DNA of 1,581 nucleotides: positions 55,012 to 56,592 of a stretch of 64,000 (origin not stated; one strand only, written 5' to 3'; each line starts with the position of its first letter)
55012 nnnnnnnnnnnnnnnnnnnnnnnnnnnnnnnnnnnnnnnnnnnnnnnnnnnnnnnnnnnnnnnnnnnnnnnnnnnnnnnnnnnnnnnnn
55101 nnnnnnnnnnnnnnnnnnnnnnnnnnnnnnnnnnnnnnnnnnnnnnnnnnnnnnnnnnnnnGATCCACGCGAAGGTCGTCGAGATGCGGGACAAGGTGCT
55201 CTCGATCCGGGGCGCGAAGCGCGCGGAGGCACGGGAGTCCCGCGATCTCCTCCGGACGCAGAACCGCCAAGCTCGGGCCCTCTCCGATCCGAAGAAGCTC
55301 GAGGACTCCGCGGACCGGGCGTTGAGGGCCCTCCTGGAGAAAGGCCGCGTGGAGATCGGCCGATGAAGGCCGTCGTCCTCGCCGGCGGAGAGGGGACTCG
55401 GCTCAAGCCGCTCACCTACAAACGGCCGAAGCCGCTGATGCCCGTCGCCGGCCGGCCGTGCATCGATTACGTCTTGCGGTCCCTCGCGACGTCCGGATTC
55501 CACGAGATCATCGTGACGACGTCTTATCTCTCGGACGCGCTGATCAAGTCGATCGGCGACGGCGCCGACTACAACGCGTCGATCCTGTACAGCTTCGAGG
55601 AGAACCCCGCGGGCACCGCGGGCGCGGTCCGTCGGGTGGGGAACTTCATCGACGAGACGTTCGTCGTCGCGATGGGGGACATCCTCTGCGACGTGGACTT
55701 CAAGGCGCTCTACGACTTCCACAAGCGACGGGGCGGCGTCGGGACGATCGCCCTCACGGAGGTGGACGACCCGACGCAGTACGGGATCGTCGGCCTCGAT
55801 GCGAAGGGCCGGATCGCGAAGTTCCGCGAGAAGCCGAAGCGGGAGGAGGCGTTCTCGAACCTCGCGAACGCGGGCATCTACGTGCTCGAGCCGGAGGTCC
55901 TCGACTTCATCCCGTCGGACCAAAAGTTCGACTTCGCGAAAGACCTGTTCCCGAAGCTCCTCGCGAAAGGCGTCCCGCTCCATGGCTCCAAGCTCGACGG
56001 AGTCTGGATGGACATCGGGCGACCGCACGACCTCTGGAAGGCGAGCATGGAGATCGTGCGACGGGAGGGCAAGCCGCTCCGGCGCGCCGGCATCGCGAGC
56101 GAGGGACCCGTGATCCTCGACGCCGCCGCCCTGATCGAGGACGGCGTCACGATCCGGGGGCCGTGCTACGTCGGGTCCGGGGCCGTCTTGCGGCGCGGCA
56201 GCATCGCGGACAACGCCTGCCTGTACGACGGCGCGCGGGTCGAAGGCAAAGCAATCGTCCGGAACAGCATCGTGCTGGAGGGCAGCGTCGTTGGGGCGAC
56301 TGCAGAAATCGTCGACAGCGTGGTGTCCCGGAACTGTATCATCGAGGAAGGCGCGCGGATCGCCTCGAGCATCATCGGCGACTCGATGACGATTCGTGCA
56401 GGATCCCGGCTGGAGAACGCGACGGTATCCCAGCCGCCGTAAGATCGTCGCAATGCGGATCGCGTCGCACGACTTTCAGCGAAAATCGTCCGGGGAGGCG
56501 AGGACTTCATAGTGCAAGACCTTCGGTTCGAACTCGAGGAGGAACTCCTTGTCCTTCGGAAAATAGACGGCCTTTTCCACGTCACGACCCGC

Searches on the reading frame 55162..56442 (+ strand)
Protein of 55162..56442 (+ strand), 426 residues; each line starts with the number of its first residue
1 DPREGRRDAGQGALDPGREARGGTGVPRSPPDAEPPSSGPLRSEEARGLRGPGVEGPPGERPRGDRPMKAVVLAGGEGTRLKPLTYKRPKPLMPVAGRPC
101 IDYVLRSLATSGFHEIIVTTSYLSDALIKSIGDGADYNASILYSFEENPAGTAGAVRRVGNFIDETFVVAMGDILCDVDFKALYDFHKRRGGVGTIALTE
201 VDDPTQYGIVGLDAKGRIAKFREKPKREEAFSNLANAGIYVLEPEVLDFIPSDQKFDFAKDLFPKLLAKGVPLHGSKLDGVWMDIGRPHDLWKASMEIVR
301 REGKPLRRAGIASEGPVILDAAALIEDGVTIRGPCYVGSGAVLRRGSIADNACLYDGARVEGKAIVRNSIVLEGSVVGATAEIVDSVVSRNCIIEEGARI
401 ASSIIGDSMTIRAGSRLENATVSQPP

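Call 78: search_protein_families(library=pfam, proteins=[window:55162-56442:+], max_evalue=0.0001)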
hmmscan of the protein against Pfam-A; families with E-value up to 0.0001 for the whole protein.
window:55162-56442:+ (426 aa): 5 families
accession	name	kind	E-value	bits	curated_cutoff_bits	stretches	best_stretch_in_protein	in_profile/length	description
PF00483.29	NTP_transferase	-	1.5e-56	192.1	21.2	1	69-298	1-242/245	Nucleotidyl transferase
PF12804.13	NTP_transf_3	-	2.1e-10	41.4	27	1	70-174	1-96/160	MobA-like NTP transferase domain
PF25084.1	LbH_EIF2B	-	1.7e-09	38.1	54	1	365-423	18-76/105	EIF2B subunit epsilon LbH domain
PF24894.1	Hexapep_GlmU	-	7.5e-09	36.1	23.3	2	336-400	20-83/104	GlmU-like, C-terminal hexapeptide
PF00132.30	Hexapep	-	9.6e-06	25.5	27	0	322-347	7-32/36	Bacterial transferase hexapeptide (six repeats)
